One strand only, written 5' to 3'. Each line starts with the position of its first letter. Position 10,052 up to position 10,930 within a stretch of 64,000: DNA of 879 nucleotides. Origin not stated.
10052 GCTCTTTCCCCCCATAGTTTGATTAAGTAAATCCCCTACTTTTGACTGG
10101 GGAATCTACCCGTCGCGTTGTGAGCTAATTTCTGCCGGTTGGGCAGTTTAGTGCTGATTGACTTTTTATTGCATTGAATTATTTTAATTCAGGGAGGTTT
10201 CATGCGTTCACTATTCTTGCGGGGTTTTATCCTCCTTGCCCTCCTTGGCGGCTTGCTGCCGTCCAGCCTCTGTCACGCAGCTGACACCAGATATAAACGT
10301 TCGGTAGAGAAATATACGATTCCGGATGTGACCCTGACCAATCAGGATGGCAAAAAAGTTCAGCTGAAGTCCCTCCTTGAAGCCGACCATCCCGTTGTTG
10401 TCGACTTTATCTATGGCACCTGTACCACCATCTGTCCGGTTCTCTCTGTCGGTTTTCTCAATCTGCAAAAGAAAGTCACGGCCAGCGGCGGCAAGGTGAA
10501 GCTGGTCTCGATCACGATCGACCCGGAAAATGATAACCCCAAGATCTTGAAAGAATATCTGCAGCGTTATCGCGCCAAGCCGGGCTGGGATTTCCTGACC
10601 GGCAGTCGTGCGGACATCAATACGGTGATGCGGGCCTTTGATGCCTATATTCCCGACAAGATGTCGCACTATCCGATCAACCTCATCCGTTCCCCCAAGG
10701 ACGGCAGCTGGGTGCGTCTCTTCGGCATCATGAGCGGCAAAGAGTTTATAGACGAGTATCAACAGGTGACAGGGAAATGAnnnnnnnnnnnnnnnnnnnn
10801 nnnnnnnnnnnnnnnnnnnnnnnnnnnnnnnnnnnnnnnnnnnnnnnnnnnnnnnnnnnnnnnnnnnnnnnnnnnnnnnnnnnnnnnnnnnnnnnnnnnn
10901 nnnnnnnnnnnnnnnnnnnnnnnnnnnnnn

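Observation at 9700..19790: Extracellular copper-redox module (SCO + heme-c/PBP fusion + giant multicopper oxidase) embedded inside a capsule/EPS locus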

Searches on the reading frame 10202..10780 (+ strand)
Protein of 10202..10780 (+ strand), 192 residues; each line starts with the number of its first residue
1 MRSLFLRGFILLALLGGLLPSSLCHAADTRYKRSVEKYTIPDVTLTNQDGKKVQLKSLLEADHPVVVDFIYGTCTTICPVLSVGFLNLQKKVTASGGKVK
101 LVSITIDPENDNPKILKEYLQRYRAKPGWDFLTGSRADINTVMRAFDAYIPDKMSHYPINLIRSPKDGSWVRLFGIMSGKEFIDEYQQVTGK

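Call 4: search_protein_families(library=pfam, proteins=[window:10202-10780:+], max_evalue=0.01)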
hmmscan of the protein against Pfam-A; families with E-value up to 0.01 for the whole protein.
window:10202-10780:+ (192 aa): 3 families
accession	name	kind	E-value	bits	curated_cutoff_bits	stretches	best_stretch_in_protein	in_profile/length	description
PF02630.20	SCO1-SenC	-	2e-19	70.3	22.8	1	44-150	5-107/134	SCO1/SenC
PF00578.27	AhpC-TSA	-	3.6e-07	30.6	26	1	39-161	4-113/124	AhpC/TSA family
PF08534.16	Redoxin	-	0.00093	19.4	26.6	1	39-109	5-75/148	Redoxin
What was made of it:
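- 10202..10780 (+): SCO1/SenC-family periplasmic copper chaperone or thiol-disulfide protein, 192 aa, with a signal peptide. PF02630, E=2e-19 (call 4).
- On SCO1/SenC: PF02630 above cut-off (call 4).
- Checked: SCO1/SenC, 10202-10780: PF02630, 70 bits against a cut-off of 22.8 (call 4).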

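Call 6: search_protein_families(library=ncbifam, proteins=[window:10202-10780:+], max_evalue=0.01)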
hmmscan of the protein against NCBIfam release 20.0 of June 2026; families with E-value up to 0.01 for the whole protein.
window:10202-10780:+ (192 aa): 0 families
